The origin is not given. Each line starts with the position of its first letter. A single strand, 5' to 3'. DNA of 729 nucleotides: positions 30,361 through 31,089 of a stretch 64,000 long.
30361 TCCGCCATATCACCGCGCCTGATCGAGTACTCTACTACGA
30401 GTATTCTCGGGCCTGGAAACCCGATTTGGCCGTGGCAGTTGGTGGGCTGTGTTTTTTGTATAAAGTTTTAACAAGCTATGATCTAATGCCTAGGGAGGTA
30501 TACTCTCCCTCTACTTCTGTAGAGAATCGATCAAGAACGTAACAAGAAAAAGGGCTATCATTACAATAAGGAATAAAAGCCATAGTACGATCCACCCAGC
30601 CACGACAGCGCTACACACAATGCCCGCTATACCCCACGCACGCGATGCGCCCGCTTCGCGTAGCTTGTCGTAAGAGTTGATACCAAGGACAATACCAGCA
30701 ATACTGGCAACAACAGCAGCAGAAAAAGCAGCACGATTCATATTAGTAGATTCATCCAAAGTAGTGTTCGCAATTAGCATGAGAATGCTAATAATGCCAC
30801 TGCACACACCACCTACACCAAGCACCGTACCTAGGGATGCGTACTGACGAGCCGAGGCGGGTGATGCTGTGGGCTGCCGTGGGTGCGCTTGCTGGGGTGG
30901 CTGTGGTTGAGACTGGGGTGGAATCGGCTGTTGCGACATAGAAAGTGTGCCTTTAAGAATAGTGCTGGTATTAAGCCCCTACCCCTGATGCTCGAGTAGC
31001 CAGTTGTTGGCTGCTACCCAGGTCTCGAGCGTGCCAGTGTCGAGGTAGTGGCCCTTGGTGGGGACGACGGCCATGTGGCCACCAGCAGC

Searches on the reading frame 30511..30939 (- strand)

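Call 92: search_protein_families(library=padloc, proteins=[window:30511-30939:-], max_evalue=0.01)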
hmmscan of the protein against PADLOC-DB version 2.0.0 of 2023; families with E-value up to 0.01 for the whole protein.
window:30511-30939:- (142 aa): 1 family
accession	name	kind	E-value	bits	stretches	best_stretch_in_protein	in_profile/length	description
PDLC00640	ZorA2|ZorA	-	0.0041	13.8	1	33-87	48-102/590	MotA/ExbB/TolQ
